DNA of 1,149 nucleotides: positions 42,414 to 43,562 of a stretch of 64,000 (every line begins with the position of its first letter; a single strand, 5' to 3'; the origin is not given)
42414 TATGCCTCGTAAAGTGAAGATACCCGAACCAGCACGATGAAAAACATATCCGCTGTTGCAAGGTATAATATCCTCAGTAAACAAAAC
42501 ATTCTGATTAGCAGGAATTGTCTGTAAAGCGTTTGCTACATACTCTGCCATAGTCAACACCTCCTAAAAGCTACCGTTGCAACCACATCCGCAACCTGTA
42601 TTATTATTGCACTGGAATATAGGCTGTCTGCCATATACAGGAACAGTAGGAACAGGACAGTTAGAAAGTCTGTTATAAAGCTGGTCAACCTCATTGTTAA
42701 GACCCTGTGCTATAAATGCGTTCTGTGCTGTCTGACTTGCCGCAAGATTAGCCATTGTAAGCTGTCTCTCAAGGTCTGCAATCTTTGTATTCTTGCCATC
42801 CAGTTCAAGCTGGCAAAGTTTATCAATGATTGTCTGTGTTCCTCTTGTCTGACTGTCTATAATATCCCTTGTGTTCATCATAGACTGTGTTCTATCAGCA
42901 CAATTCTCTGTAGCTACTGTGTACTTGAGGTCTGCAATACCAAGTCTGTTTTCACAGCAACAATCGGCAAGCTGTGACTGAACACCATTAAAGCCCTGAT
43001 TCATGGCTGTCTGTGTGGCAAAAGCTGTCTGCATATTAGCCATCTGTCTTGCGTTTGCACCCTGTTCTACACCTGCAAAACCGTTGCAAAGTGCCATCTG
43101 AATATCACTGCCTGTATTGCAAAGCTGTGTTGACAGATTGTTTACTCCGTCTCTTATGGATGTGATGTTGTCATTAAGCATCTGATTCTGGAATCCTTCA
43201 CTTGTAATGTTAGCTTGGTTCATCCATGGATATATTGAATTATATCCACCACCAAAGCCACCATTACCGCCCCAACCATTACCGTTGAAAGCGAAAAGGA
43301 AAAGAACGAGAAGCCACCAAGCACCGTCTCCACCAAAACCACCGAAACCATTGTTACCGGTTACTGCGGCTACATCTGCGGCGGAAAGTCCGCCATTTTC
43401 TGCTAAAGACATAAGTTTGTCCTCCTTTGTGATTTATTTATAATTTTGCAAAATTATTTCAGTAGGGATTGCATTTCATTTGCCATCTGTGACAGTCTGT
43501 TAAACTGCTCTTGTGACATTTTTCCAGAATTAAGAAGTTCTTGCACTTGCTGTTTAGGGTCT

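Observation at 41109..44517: Terminator-bounded cassette of low-complexity, Cys-rich, C1q/BclA-like and peptidase-like proteins between the tail and replication modules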

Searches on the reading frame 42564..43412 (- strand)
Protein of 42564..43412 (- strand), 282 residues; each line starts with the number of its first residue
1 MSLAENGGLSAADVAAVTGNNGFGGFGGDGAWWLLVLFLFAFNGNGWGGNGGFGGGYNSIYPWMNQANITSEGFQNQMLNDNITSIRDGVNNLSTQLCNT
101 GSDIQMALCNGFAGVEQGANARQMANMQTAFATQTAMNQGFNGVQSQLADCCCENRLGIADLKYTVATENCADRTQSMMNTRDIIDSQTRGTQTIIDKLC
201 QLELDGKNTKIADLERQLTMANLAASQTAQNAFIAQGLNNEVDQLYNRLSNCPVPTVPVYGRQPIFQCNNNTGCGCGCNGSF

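Call 4: search_protein_families(library=pfam, proteins=[window:42564-43412:-], max_evalue=1)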
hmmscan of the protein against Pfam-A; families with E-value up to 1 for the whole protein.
window:42564-43412:- (282 aa): 2 families
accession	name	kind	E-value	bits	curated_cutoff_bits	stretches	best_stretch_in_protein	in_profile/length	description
PF04508.17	Pox_A_type_inc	-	0.12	12.7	21.4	1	203-219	2-18/23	Viral A-type inclusion protein repeat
PF24999.1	LAMB4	-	0.21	11.9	27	0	78-105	36-63/66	Laminin subunit beta-4-like domain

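Call 5: search_protein_families(library=phrogs, proteins=[window:42564-43412:-], max_evalue=0.1)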
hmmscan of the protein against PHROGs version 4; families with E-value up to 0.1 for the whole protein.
window:42564-43412:- (282 aa): 2 families
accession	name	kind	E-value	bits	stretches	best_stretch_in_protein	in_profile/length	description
phrog_16490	-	unknown function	5.6e-39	135.5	2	134-280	121-283/286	-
phrog_9288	-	unknown function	0.026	15.2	0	13-253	3-226/234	-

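Call 10: search_solved_structures(query=window:42564-43412:-, max_evalue=10)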
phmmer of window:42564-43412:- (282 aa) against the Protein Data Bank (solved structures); distinct sequences matched with E-value up to 10: 6.
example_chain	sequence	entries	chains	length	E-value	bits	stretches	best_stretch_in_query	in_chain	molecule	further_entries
6tda_L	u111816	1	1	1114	0.16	14.9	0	181-225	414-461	Chromatin structure-remodeling complex protein RSC8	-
8t1i_P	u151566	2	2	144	0.17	14.8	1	81-132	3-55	Mediator of RNA polymerase II transcription subunit 21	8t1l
7emf_U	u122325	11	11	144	0.77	12.7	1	81-132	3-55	Mediator of RNA polymerase II transcription subunit 21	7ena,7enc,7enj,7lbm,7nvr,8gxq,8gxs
9hjm_J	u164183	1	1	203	0.9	12.4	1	68-114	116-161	DUF4827 domain-containing protein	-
6w1s_P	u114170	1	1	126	0.9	12.4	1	81-132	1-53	Mediator of RNA polymerase II transcription subunit 21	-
9i5v_m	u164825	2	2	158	2.3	11.1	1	161-227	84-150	Small ribosomal subunit protein uS7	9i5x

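Call 12: find_homologous_proteins(query=window:42564-43412:-)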
Query window:42564-43412:- (282 aa): 8000 proteins with E <= 0.001 among 8000 candidates; the best 120 are listed.
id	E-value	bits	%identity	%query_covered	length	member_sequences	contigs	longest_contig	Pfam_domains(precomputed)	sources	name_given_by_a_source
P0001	7.6e-186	634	100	100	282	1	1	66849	-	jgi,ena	-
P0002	3.2e-185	632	100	100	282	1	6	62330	-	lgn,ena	-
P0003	5.0e-185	632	99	100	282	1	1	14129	-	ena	-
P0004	1.1e-183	627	99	100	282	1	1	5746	-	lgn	-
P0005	2.8e-183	626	99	100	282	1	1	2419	-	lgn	-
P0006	1.6e-182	624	99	100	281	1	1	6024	-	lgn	-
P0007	1.6e-182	624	98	100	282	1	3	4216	-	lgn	-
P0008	8.9e-182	621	98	100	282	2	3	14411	-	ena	-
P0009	3.2e-181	619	98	100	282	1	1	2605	-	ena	-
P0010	4.3e-180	616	98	100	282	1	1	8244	-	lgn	-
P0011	7.4e-180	615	97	100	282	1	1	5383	-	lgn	-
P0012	1.2e-162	558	88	97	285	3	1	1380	-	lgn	-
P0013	6.1e-128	444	73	94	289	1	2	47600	-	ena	-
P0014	5.6e-125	435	73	100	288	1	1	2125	-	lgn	-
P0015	7.5e-124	431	75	79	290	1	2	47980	-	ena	-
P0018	5.1e-123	428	70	94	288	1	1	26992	-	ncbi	-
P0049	2.8e-118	413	72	87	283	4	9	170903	-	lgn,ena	-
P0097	2.3e-115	403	68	84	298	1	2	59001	-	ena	-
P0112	8.3e-115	401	71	78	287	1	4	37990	-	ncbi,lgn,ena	-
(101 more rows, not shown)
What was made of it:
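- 42564..43412 (-): g4: the 282-aa core protein. It has an acidic N-tail, Gly/Phe tracts flanking a 12-13-residue hydrophobic segment, a ~200-aa Q/N/A-rich helical stalk with near-invariant CCC and DKxCQLE, and a Pro-rich segment ending in a GCGCGC tail. More than 8000 homologues, the search cap (call 12).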

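Call 17: find_related_loci(query=window:42564-43412:-, collection=viral_contigs, flank=6000)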
Query window:42564-43412:- (282 aa) in viral_contigs; peptide patterns used: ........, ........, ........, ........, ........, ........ (x = any residue, [..] = any of these).
528 stretches matched a pattern; 510 encode a relative of the query (tblastn E <= 1e-3); the best 80 are kept; 80 distinct loci.
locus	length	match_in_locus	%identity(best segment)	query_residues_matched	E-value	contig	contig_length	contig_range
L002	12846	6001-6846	96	1-282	3e-180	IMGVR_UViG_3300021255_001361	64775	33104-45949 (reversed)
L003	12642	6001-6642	80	60-266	1e-110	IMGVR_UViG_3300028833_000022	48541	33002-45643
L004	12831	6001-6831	68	1-271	3e-110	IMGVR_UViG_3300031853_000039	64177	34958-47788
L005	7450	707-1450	68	56-282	2e-104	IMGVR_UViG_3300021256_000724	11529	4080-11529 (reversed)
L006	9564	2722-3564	64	1-282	7e-104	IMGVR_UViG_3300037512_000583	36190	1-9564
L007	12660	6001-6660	73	60-272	5e-103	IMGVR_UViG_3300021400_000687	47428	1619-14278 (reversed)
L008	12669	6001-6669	74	56-268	2e-102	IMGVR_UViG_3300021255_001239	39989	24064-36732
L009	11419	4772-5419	74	60-268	2e-102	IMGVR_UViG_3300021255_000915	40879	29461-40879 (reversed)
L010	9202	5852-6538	72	61-278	9e-103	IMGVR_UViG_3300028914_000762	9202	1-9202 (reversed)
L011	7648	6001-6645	73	59-266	3e-100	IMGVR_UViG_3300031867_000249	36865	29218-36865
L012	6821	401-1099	71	34-266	5e-100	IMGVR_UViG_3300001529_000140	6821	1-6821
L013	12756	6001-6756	65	32-282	2e-99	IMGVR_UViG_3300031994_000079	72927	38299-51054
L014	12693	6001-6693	71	36-266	9e-98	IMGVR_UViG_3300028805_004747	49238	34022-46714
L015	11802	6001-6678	69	59-266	9e-98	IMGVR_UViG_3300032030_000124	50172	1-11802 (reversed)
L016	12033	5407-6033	72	60-268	2e-96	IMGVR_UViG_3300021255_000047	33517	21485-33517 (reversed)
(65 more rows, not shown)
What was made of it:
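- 42564..43412 (-): 510 viral contigs (call 17).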

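Call 35: find_related_loci(query=A3, collection=genome_contigs, flank=8000)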
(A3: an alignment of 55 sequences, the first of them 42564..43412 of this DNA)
Query A3 (282 aa) in genome_contigs; peptide patterns used: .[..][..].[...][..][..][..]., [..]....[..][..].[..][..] (x = any residue, [..] = any of these).
259 stretches matched a pattern; 185 encode a relative of the query (tblastn E <= 1e-3); the best 80 are kept; 80 distinct loci.
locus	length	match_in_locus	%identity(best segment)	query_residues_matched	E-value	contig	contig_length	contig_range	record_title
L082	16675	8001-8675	70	60-266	4e-101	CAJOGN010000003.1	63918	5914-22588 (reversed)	uncultured Lachnospiraceae bacterium isolate Sheep_2_mag_58 genome assembly, contig: scaffold_250, whole genome shotgun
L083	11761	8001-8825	70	1-266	3e-111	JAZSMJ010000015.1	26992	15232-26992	MAG: Eubacteriales bacterium isolate T1900044555_TS20190021.MAGScoT_cleanbin_000009 SGB_288_k141_1151097, whole genome s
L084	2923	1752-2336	70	61-266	2e-95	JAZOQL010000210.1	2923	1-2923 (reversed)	MAG: Rikenellaceae bacterium isolate T1900045568_YK20190262.MAGScoT_cleanbin_000009 SGB_9222_k141_214465, whole genome s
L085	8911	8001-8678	65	59-266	3e-92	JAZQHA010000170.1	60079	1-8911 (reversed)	MAG: Acutalibacteraceae bacterium isolate T1900044629_TS20190095.MAGScoT_cleanbin_000018 SGB_998_k141_652149, whole geno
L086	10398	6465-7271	58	1-282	6e-92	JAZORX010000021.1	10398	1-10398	MAG: Acutalibacteraceae bacterium isolate T1900045550_YK20190244.MAGScoT_cleanbin_000017 SGB_7871_k141_306943, whole gen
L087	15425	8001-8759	66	32-271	4e-92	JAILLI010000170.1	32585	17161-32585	MAG: Lachnospiraceae bacterium isolate RUI224 k141_15825211_flag=0_multi=42.9871_len=32585, whole genome shotgun sequenc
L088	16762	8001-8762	63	32-266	2e-91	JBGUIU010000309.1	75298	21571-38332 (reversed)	MAG: Paludibacteraceae bacterium isolate ruminal_MAG_32 ruminal_MAG_32_contig_0309, whole genome shotgun sequence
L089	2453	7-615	68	56-266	3e-92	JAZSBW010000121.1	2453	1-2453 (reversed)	MAG: Clostridia bacterium isolate T1900044924_TS20190390.MAGScoT_cleanbin_000009 SGB_3368_k141_911280, whole genome shot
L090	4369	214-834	65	60-266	1e-86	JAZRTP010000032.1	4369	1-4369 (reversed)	MAG: Acutalibacteraceae bacterium isolate T1900045341_YK20190031.MAGScoT_cleanbin_000004 SGB_6654_k141_673967, whole gen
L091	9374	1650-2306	63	60-271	2e-85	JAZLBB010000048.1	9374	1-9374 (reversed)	MAG: Candidatus Egerieisoma sp. isolate T1900045067_TC20190061.MAGScoT_cleanbin_000013 SGB_4606_k141_919448, whole genom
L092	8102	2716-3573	54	7-282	4e-85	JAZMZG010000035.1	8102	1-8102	MAG: Eubacteriales bacterium isolate T1900044750_TS20190416.MAGScoT_cleanbin_000054 SGB_2192_k141_4108163, whole genome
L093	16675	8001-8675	68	60-266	1e-90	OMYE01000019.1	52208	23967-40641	uncultured proteobacterium isolate RUG065 genome assembly, contig: scaffold_1062, whole genome shotgun sequence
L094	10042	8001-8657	59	59-277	6e-80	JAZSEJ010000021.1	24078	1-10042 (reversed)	MAG: Ruminococcus sp. isolate T1900044591_TS20190057.MAGScoT_cleanbin_000004 SGB_632_k141_1770908, whole genome shotgun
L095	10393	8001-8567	62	59-269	2e-77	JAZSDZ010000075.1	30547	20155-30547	MAG: Candidatus Fimenecus sp. isolate T1900044594_TS20190060.MAGScoT_cleanbin_000021 SGB_646_k141_1191557, whole genome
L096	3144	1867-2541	59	57-280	3e-77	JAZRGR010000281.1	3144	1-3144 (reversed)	MAG: Faecousia sp. isolate T1900045488_YK20190182.MAGScoT_cleanbin_000022 SGB_7361_k141_226122, whole genome shotgun seq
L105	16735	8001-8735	55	31-268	6e-73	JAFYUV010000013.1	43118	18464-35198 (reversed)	MAG: Clostridia bacterium isolate RGIG7442 Water_buffalos_Colon-1__c674495, whole genome shotgun sequence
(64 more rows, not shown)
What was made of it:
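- Many putative hosts are Clostridia (call 35).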

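Call 46: find_encoding_contigs(protein=P0049, flank=10000, max_places=3)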
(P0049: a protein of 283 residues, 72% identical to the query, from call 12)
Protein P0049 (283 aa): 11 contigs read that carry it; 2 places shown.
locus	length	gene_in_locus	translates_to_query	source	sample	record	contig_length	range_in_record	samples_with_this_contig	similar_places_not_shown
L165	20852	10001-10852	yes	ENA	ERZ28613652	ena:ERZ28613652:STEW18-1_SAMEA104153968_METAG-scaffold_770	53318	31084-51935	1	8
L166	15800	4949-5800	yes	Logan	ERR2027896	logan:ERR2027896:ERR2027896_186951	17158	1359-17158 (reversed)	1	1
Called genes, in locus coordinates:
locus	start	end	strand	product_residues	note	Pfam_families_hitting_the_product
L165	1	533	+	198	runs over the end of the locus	-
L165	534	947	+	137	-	-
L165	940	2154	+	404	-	PF00589:Phage_integrase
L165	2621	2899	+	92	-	PF14190:DUF4313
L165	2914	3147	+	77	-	-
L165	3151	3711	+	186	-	-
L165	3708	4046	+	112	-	-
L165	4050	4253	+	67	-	-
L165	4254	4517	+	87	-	-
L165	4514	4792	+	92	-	-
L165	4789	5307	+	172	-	PF04448:DUF551 (faint)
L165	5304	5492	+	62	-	-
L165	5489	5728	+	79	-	-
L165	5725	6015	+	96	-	-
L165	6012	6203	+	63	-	-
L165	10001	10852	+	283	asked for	-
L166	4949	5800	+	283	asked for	-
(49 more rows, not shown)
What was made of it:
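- It occurs in a 53-kb phage with an integrase, upstream of the terminase (call 46).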

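Call 60: search_dna_similar(query=window:42564-43412:-, collection=phages, mode=protein, max_rows=40, max_evalue=0.001)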
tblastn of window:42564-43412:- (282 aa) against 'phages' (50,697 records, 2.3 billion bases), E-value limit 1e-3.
Records with a match: 28; places in all: 28; records where one place covers at least 80% of the query: 0.
Best place of each record, by identity: <60% 28.
By first word of the organism name: Bacteriophage 17; Dulem 3; uncultured 3; Butyrivibrio 1; bajarodcaudo 1; Bacteroides 1; Clostridium 1; Vibrio 1.
By host as written in the record: - 20; Butyrivibrio fibrisolvens DSM 3071 1; Peromyscus fraterculus 1; Bacteroides uniformis MB20-41 1; Varecia variegata 1; Propithecus coquereli 1; Clostridium perfringens 1; Eulemur fulvus collaris 1; and 1 more.
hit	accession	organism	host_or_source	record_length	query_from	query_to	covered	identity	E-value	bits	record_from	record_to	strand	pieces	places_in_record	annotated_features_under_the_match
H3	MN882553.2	Butyrivibrio virus Ceridwen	Butyrivibrio fibrisolvens DSM 3071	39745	60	266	73%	56.5%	4e-68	234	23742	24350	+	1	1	hypothetical protein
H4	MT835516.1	Bacteriophage sp.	human fecal samples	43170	66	259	69%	35.1%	2e-19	94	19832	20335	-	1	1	record has no annotation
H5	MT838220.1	Bacteriophage sp.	human fecal samples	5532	88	255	60%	40.3%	9e-26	112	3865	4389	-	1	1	record has no annotation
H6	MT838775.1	Bacteriophage sp.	human fecal samples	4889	66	259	69%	34.8%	3e-19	93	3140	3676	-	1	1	record has no annotation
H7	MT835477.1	Bacteriophage sp.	human fecal samples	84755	66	259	69%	33.8%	2e-18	91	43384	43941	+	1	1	record has no annotation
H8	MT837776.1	Bacteriophage sp.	human fecal samples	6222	63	259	70%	32.3%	5e-17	86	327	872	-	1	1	record has no annotation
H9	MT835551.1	Bacteriophage sp.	human fecal samples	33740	82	259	63%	35.8%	8e-14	77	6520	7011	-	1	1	record has no annotation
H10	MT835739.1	Bacteriophage sp.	human fecal samples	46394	104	264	57%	39.0%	6e-22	100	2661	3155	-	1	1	record has no annotation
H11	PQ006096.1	bajarodcaudo virus 5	Peromyscus fraterculus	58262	82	259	63%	35.2%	2e-17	88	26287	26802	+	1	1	hypothetical protein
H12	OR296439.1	Bacteroides phage C3_41T2LP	Bacteroides uniformis MB20-41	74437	67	260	69%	31.7%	3e-5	51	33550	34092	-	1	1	outer capsid protein/viral fiber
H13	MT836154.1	Bacteriophage sp.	human fecal samples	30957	71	259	67%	31.3%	5e-17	87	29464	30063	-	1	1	record has no annotation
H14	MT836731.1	Bacteriophage sp.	human fecal samples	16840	71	259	67%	30.8%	2e-16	85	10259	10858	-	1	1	record has no annotation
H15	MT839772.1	Bacteriophage sp.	human fecal samples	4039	104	259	55%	37.1%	3e-19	93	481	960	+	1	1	record has no annotation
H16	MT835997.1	Bacteriophage sp.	human fecal samples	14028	104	259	55%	37.1%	4e-19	93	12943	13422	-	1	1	record has no annotation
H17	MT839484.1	Bacteriophage sp.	human fecal samples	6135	86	259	62%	32.4%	3e-8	60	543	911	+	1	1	record has no annotation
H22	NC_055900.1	uncultured phage cr125_1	human feces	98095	87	255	60%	30.6%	1e-4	49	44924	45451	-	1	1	spike protein/glycoprotein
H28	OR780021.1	Clostridium phage XP41-N3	Clostridium perfringens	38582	141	260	43%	30.8%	5e-5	50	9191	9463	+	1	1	hypothetical protein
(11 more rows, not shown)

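Call 63: get_annotated_region(hit=H12, flank=6000)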
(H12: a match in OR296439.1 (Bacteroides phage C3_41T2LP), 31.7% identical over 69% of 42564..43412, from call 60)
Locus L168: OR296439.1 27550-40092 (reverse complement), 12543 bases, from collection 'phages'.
description: Bacteroides phage C3_41T2LP, complete genome.
organism: Bacteroides phage C3_41T2LP (NCBI taxid 3070809)
taxonomy: Viruses; Duplodnaviria; Heunggongvirae; Uroviricota; Caudoviricetes
host: Bacteroides uniformis MB20-41; source: phage plaques of the host; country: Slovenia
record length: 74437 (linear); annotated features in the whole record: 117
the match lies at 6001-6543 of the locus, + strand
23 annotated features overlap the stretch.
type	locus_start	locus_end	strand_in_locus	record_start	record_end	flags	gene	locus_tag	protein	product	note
CDS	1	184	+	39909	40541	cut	-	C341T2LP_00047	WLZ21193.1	capsid protein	-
CDS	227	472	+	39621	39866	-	-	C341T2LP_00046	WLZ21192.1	hypothetical protein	-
CDS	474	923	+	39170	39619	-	-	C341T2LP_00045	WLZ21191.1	single strand binding protein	-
CDS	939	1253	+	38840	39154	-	-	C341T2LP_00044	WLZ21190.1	hypothetical protein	-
CDS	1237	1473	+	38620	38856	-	-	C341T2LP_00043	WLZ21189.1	hypothetical protein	-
CDS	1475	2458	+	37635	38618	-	-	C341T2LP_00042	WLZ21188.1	viral recombinase family protein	YqaJ viral recombinase family protein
CDS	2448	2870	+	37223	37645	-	-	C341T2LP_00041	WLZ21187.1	hypothetical protein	-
CDS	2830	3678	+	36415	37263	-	-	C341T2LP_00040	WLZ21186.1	RecT protein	-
CDS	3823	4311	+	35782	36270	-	-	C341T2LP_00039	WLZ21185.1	holliday junction resolvase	-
CDS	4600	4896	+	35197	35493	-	-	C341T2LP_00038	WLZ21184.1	chromosomal replication initiator protein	-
CDS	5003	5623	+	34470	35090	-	-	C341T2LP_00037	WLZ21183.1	DNA endonuclease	DNA endonuclease I-HmuI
CDS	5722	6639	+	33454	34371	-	-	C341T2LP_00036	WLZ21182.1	outer capsid protein/viral fiber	-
CDS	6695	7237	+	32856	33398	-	-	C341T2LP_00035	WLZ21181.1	hypothetical protein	-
CDS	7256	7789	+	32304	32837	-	-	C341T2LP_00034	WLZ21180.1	hypothetical protein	-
CDS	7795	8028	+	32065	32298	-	-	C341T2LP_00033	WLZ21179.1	hypothetical protein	-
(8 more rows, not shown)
